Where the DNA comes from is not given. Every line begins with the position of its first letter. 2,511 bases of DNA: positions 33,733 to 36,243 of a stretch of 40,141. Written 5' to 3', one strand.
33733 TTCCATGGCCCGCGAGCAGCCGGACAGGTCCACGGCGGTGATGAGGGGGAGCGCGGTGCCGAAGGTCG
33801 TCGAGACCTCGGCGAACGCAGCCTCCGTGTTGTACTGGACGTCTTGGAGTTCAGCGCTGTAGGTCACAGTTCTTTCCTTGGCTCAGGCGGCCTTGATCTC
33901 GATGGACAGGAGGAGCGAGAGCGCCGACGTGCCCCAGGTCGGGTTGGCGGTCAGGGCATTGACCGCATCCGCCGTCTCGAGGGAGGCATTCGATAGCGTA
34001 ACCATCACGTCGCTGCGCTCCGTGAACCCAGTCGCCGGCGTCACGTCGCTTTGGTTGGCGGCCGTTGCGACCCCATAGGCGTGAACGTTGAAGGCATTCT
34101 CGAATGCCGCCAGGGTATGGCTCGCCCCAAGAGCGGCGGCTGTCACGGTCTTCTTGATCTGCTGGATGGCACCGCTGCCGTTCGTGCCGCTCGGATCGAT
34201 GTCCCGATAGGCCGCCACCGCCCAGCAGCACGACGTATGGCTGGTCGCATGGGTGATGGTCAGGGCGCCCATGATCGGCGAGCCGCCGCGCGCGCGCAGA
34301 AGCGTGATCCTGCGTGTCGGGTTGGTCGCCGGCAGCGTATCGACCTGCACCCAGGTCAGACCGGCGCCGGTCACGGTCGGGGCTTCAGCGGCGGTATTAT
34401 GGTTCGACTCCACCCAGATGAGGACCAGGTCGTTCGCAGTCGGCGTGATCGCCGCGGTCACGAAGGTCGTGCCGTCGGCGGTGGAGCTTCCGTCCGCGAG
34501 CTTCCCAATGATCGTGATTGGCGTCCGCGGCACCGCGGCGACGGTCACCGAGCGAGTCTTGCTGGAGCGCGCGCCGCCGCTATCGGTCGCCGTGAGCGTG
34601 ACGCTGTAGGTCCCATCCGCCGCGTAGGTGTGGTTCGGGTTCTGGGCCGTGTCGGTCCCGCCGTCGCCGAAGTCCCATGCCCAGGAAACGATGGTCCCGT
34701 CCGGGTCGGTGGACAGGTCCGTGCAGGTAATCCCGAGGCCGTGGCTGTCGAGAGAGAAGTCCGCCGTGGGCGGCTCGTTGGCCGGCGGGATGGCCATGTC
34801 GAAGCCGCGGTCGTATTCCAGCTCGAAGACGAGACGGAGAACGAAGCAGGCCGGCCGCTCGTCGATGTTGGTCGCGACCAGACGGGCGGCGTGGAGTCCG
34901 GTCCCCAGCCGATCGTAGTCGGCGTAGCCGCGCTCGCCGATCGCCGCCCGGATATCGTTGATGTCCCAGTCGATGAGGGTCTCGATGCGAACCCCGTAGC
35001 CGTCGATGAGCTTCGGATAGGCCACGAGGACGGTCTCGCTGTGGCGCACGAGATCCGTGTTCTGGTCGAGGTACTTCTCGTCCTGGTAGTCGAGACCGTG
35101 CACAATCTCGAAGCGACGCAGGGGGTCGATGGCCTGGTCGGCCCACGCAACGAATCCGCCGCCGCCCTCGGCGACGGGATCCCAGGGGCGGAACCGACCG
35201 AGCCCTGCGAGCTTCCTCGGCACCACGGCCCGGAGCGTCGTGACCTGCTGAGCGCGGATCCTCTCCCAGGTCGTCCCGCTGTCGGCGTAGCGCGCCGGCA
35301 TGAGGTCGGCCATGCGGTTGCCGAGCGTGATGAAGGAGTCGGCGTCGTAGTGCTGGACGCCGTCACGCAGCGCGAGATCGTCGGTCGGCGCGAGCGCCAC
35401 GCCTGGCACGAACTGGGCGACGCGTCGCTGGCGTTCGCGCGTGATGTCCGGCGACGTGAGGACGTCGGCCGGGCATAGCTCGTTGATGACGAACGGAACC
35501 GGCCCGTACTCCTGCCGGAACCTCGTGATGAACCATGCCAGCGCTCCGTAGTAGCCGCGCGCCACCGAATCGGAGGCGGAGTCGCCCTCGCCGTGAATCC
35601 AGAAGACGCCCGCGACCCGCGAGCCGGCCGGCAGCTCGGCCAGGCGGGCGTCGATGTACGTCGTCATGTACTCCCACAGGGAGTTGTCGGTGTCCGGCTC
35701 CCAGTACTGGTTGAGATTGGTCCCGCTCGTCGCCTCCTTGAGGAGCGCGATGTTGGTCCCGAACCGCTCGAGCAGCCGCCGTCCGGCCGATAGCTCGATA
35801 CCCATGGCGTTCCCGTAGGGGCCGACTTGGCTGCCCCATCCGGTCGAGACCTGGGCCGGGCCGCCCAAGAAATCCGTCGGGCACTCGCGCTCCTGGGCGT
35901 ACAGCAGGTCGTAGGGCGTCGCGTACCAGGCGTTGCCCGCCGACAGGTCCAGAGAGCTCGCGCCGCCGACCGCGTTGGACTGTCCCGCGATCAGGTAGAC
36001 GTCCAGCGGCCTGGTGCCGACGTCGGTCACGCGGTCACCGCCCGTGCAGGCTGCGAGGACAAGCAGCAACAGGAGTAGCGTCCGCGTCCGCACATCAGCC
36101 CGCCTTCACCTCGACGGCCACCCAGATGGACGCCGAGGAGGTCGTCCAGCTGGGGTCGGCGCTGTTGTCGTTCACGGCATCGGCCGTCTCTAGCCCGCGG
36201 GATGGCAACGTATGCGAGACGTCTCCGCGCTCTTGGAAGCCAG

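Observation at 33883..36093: Textbook lipoprotein signal on an esterase-PKD protein encoded inside the virion operon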

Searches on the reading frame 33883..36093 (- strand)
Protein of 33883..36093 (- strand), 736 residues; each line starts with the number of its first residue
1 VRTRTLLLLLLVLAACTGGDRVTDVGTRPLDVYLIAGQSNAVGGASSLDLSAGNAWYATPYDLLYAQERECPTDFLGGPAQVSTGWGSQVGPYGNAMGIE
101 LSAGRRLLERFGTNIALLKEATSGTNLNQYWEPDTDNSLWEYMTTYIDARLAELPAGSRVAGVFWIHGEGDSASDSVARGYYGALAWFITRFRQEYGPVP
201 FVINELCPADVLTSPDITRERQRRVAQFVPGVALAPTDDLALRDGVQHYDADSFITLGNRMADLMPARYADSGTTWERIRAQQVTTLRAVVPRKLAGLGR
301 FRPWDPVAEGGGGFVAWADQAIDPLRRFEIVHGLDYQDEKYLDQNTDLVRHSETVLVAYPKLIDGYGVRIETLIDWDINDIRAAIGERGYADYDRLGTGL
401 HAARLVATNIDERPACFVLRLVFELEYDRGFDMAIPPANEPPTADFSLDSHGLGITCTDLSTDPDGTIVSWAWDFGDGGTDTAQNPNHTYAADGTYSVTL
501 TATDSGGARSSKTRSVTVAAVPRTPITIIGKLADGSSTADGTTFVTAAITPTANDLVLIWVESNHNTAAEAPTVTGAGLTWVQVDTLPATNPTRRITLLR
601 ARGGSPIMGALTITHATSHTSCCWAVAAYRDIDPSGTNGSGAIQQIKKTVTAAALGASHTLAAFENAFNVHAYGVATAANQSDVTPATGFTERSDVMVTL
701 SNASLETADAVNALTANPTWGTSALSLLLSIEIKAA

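Call 3: search_protein_families(library=pfam, proteins=[window:33883-36093:-], max_evalue=0.01)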
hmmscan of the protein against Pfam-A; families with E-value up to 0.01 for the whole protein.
window:33883-36093:- (736 aa): 5 families
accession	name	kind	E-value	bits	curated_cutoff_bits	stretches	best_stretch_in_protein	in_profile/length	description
PF03629.24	SASA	-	6.4e-21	75.4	24.8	1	30-265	2-224/226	Carbohydrate esterase, sialic acid-specific acetylesterase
PF18911.6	PKD_4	-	4.4e-20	72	27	1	441-518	3-85/85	PKD domain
PF00801.26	PKD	-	1.1e-14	54.6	23.5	1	456-514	18-77/80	PKD domain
PF22352.2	K319L-like_PKD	-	7.1e-06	26.4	27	1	459-518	18-84/84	K319L-like, PKD domain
PF16403.11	Bact_surface_Ig-like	-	0.0086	16.5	27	0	492-518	45-71/71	Bacterial surface protein, Ig-like domain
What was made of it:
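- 35299..36006 (-): SASA/DUF303 (SGNH-type) carbohydrate O-acetylesterase domain, residues 30-265. Pfam PF03629, E 6e-21 (call 3).
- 34540..34773 (-): PKD (Ig-like) domain, residues 441-518. Pfam PKD_4 E 4e-20 and PKD E 1e-14 (call 3).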

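Call 4: search_protein_families(library=phrogs, proteins=[window:33883-36093:-], max_evalue=0.01)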
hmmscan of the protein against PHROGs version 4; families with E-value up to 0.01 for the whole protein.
window:33883-36093:- (736 aa): 0 families

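Call 7: find_homologous_proteins(query=window:33883-36093:-)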
Query window:33883-36093:- (736 aa): 344 proteins with E <= 0.001 among 8000 candidates; the best 120 are listed.
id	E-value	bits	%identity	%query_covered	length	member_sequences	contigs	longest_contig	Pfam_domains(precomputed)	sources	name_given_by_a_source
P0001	0.0e+0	1652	100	99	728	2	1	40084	PF00801.27,PF03629.25,PF18911.7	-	-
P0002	1.2e-129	452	55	13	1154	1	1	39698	PF07495.20,PF10756.16,PF22352.3,PF00801.27,PF05660.16,PF08329.17,PF02010.22,PF18911.7,PF04234.19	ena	-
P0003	9.6e-126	439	48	12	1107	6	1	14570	PF16820.12,PF00801.27,PF18981.7,PF18911.7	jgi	jgi:PKD repeat protein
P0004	1.2e-122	429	51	11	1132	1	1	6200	PF16820.12,PF00801.27,PF18981.7,PF23273.2,PF25552.2,PF01835.26,PF18911.7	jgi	jgi:PKD repeat protein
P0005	5.9e-121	423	50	55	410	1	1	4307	PF03629.25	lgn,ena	-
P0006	5.1e-118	413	46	55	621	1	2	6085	PF03629.25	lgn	-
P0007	8.0e-118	413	56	14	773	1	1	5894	PF07495.20,PF15418.13,PF14347.12,PF00801.27,PF18981.7,PF16403.12,PF08329.17,PF02010.22,PF16967.12,PF18911.7,PF22352.3,PF20009.5,PF27127.1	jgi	jgi:PKD repeat protein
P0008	3.4e-114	401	52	55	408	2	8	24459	PF03629.25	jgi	jgi:hypothetical protein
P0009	6.4e-112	393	47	17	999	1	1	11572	PF14347.12,PF22352.3,PF16820.12,PF00801.27,PF18981.7,PF17957.8,PF16403.12,PF02010.22,PF16967.12,PF18911.7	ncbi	-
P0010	2.9e-109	384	56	13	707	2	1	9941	PF22352.3,PF16820.12,PF00801.27,PF17963.8,PF16403.12,PF08329.17,PF00082.28,PF18911.7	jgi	-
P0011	8.2e-105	370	53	12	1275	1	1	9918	PF14347.12,PF22352.3,PF00801.27,PF17957.8,PF01457.23,PF18911.7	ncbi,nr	ncbi:MAG: PKD domain-containing protein [Gemmatimonadetes bacterium]|nr:PKD domain-containing protei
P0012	1.7e-104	369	53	12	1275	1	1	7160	PF14347.12,PF22352.3,PF00801.27,PF17957.8,PF01457.23,PF18911.7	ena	-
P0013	1.2e-103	366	47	14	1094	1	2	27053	PF14347.12,PF00801.27,PF18981.7,PF17957.8,PF16403.12,PF08329.17,PF02010.22,PF16967.12,PF18911.7,PF22352.3,PF17963.8,PF19077.7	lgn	-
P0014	1.0e-101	360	56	10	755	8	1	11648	PF22352.3,PF00801.27,PF18981.7,PF22359.3,PF08329.17,PF18911.7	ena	-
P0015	2.1e-101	359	48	14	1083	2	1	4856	PF07495.20,PF14347.12,PF22352.3,PF00801.27,PF18981.7,PF17963.8,PF17957.8,PF16403.12,PF02010.22,PF16967.12,PF18911.7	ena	-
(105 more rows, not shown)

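Call 8: search_dna_similar(query=window:33883-36093:-, collection=phages, mode=protein, max_rows=30)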
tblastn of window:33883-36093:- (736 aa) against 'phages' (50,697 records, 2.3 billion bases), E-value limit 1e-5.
Records with a match: 2; places in all: 3; records where one place covers at least 80% of the query: 0.
Best place of each record, by identity: <60% 2.
By first word of the organism name: Bacteriophage 2.
By host as written in the record: - 2.
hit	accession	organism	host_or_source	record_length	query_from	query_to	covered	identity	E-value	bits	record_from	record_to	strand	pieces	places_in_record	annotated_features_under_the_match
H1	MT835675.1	Bacteriophage sp.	human fecal samples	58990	432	544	15%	39.0%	4e-10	70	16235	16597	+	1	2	record has no annotation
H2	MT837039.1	Bacteriophage sp.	human fecal samples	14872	435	579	20%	27.6%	1e-6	58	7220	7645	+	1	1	record has no annotation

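Call 11: find_encoding_contigs(protein=P0008, flank=10000, max_places=4)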
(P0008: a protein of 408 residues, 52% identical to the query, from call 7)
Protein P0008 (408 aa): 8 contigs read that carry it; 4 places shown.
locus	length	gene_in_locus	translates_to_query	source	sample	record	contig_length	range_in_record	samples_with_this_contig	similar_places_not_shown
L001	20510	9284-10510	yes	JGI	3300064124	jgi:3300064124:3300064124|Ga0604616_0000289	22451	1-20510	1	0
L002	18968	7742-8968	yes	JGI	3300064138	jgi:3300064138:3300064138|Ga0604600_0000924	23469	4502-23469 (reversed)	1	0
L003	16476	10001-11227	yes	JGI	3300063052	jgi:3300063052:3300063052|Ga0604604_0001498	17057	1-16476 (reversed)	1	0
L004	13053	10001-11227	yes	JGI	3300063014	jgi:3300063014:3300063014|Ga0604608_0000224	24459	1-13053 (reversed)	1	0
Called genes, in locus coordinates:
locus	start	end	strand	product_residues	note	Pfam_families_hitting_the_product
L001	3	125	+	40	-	?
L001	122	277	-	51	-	-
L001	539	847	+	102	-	-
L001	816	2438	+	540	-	-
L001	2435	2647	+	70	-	-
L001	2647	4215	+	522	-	-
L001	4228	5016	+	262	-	-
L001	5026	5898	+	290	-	-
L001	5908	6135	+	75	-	-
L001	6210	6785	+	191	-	-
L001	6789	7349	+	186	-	-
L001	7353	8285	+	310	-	-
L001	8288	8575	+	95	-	-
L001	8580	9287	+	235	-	-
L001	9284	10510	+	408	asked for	PF03629:SASA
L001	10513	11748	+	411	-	-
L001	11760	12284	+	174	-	-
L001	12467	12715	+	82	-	-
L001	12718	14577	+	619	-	-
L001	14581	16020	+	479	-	-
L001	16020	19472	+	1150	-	-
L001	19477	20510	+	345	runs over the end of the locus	-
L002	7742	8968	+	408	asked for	PF03629:SASA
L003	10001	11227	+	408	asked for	PF03629:SASA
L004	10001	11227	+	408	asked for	PF03629:SASA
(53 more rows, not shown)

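Call 12: find_encoding_contigs(protein=P0006, flank=10000, max_places=3)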
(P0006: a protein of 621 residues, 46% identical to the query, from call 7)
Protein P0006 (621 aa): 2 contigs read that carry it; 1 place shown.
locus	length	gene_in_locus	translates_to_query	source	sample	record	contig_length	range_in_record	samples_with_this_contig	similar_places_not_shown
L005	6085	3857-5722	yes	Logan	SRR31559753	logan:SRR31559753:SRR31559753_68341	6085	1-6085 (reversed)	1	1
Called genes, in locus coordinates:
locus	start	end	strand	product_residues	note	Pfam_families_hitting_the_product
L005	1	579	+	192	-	?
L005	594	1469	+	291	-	-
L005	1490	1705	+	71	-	-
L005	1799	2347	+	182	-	-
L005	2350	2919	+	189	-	-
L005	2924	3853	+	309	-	-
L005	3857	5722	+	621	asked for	PF03629:SASA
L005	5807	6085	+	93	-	?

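Call 13: find_encoding_contigs(protein=P0005, flank=10000, max_places=3)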
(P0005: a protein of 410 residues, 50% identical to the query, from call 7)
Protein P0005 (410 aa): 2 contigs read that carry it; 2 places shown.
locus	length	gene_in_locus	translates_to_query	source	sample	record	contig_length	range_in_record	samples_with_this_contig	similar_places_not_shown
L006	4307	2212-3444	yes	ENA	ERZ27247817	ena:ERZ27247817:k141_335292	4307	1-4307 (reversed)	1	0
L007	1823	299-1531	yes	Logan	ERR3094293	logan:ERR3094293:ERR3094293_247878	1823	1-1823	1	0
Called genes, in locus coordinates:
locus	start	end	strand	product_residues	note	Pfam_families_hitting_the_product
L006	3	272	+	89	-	?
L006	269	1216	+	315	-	-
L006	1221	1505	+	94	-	-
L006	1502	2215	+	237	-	-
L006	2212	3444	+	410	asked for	PF03629:SASA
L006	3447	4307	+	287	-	?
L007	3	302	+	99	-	?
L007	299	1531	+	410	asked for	PF03629:SASA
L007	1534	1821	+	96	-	?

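Call 39: search_solved_structures(query=window:33883-36093:-, max_evalue=0.01, show_alignments=1)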
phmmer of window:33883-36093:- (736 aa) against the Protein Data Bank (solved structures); distinct sequences matched with E-value up to 0.01: 15.
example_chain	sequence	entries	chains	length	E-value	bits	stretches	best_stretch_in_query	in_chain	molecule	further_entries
9lrk_A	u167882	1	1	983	5.2e-24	87.7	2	460-522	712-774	Collagenase ColH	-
9lqj_A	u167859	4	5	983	5.2e-24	87.7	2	460-522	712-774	Collagenase ColH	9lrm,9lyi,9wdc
6aem_A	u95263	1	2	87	4.1e-15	58.3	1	439-518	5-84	PKD domain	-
4l9d_A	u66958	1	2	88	4.3e-14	54.9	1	439-516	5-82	Protease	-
4u6t_A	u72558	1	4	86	4.4e-12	48.3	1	459-515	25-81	ColH protein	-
4u7k_A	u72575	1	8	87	4.5e-12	48.2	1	459-515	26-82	ColH protein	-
4jgu_A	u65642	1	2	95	1.4e-11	46.6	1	462-518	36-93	ColH protein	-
4aqo_A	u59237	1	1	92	2.6e-11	45.7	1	461-516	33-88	COLLAGENASE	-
4jrw_A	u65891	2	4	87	3e-11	45.5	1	461-516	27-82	Collagenase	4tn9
2y72_A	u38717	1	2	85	3.1e-11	45.4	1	461-516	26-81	COLLAGENASE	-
2y3u_A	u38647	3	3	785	1.1e-09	40.3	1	461-515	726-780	COLLAGENASE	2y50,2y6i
1l0q_A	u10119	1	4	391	1.8e-09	39.6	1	434-515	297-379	Surface layer protein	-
2c26_A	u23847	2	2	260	2.4e-08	35.9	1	458-522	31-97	ENDOGLUCANASE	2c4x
2kzw_A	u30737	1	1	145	0.0018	19.8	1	462-520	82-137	Uncharacterized protein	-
9d2t_A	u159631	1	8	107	0.002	19.6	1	172-261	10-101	L-threonine dehydratase biosynthetic IlvA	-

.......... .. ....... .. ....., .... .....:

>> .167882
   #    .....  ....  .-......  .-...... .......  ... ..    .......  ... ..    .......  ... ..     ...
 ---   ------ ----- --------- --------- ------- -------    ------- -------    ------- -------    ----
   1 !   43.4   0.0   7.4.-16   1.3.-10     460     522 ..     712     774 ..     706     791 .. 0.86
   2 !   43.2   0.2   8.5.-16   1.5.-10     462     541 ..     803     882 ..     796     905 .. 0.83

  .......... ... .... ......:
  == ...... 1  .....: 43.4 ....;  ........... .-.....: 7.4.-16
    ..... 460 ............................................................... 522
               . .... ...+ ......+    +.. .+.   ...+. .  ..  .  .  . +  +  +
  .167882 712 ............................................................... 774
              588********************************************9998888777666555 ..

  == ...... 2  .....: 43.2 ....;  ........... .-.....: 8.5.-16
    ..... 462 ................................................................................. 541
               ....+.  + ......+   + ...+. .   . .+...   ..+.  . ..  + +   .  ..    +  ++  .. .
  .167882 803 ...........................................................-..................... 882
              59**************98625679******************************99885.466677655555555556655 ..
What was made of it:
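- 34540..34773 (-): PDB ColH PKD domains (call 39)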

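Call 70: search_protein_families(library=pfam, proteins=[L001:8580-9287:+, L001:7353-8285:+], max_evalue=0.05)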
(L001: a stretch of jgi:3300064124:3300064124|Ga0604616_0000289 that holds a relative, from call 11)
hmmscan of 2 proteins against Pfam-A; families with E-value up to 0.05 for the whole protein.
L001:8580-9287:+ (235 aa): 0 families

L001:7353-8285:+ (310 aa): 0 families

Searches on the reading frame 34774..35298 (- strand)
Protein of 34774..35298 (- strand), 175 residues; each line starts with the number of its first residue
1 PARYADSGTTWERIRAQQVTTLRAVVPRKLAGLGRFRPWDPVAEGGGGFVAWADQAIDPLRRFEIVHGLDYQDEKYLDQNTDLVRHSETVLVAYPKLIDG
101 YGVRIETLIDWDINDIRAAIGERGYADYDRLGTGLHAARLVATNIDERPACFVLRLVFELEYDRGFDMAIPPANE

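Call 51: search_solved_structures(query=A2, max_evalue=10)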
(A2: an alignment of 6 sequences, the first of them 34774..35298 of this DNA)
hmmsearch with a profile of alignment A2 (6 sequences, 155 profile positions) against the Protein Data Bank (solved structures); distinct sequences matched with E-value up to 10: 1.
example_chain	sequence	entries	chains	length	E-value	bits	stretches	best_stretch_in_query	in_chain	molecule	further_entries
28jw_t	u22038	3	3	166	1.1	12.4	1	72-111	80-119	bS20c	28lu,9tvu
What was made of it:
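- On Tail terminator proteins (gpU / p142 type): A PDB sequence profile found nothing (call 51)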

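Call 52: find_related_loci(query=A2, collection=viral_contigs, flank=6000)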
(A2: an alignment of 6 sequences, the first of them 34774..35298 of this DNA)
Query A2 (175 aa) in viral_contigs; peptide patterns used: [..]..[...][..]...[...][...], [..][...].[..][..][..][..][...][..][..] (x = any residue, [..] = any of these).
34 stretches matched a pattern, but none encodes a relative of the query by tblastn (E <= 1e-3).

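Call 55: find_related_loci(query=A3, collection=metagenome_contigs, flank=6000)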
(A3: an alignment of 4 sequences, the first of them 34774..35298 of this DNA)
Query A3 (175 aa) in metagenome_contigs; peptide patterns used: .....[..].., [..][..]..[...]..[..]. (x = any residue, [..] = any of these).
194 stretches matched a pattern, but none encodes a relative of the query by tblastn (E <= 1e-3).

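Call 71: predict_structure(alignment_id=A5)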
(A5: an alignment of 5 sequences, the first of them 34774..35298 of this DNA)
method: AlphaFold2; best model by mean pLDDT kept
length: 175 residues; sequences in the alignment: 5
mean_pLDDT: 75.4   pTM: 0.74
mean pLDDT of the five models: 75.4, 75.2, 72.2, 70.6, 70.4
residues with pLDDT >= 90: 45; 70-90: 73; 50-70: 39; < 50: 18
segments of 3 or more residues with pLDDT < 50: 1-7, 167-175
pLDDT, mean of each block of 10 residues (from residue 1): 41 79 83 85 85 90 80 59 79 80 81 89 59 69 93 91 57 41
secondary structure, 60 per line:
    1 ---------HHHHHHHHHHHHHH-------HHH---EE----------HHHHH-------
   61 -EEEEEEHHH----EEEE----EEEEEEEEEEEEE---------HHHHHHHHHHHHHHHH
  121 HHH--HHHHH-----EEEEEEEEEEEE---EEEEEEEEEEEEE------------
elements in order: H10-23 H49-53 E62-67 E75-78 E83-95 H105-123 H126-130 E136-147 E151-163
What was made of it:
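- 34783..35280 (-): Tail-terminator domain, residues ~272-437. AF2 model pLDDT 75, pTM 0.74 (call 71).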

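Call 73: fold_search(model_id=the predicted structure, library=pdb)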
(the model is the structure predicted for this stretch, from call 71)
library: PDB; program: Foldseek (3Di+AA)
matches with E <= 10: 1231; with E <= 0.001: 16
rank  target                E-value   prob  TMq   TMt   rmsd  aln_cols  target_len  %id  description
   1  8bcp_B                1.2e-04  1.00  0.47  0.52   6.4       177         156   10  Cryo-EM structure of the proximal end of bacteriophage T5 tail : p142 tail terminator protein hexamer and pb6 tail tub (released 2023-11-01)
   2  3fz2_E                2.2e-04  1.00  0.39  0.47   7.0       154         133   14  Crystal structure of the tail terminator protein from phage lambda (gpU-D74A) (released 2009-05-26)
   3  3fz2_A                2.7e-04  1.00  0.50  0.64   4.7       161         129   11  Crystal structure of the tail terminator protein from phage lambda (gpU-D74A) (released 2009-05-26)
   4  8bcu_A                3.6e-04  1.00  0.52  0.56   6.6       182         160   10  Cryo-EM structure of the proximal end of bacteriophage T5 tail, after interaction with its receptor : p142 tail termin (released 2023-11-01)
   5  9l0e_N                3.6e-04  0.97  0.34  0.42   7.6       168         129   16  Cryo-EM structure of bacteriophage T1 stopper-tail terminator (released 2025-03-12)
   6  8fwe_AQ               4.1e-04  1.00  0.44  0.48   6.4       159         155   13  Neck structure of Agrobacterium phage Milano, C3 symmetry (released 2023-12-06)
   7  3fz2_D                4.1e-04  1.00  0.39  0.48   6.8       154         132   14  Crystal structure of the tail terminator protein from phage lambda (gpU-D74A) (released 2009-05-26)
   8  3fzb_H                4.7e-04  1.00  0.42  0.52   6.0       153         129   16  Crystal structure of the tail terminator protein from phage lambda (gpU-WT) (released 2009-05-26)
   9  3fzb_E                5.0e-04  1.00  0.40  0.51   5.7       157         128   15  Crystal structure of the tail terminator protein from phage lambda (gpU-WT) (released 2009-05-26)
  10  3fzb_C                5.0e-04  1.00  0.39  0.50   7.1       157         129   14  Crystal structure of the tail terminator protein from phage lambda (gpU-WT) (released 2009-05-26)
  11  8hqo_a                6.0e-04  1.00  0.42  0.46   9.5       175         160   11  Neck of DT57C bacteriophage in the full state (released 2023-12-13)
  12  8fwm_AT               6.9e-04  1.00  0.47  0.47   6.4       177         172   14  Structure of tail-neck junction of Agrobacterium phage Milano (released 2023-12-06)
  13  3fzb_A                7.3e-04  1.00  0.51  0.65   4.6       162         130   11  Crystal structure of the tail terminator protein from phage lambda (gpU-WT) (released 2009-05-26)
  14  8iyd_G                8.3e-04  1.00  0.52  0.66   4.2       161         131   14  Tail cap of phage lambda tail (released 2023-10-18)
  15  3fzb_D                8.3e-04  1.00  0.46  0.59   5.5       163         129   13  Crystal structure of the tail terminator protein from phage lambda (gpU-WT) (released 2009-05-26)
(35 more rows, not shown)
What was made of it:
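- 34783..35280 (-): The top Foldseek PDB hits are all tail terminators: T5 p142, lambda gpU, T1, Milano, Mu, pyocin R2 (call 73).
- On Tail terminator proteins (gpU / p142 type): Foldseek top 30 hits are almost all terminators; E down to 1e-4, probability 1.00, TM up to 0.66 (calls 71, 73).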
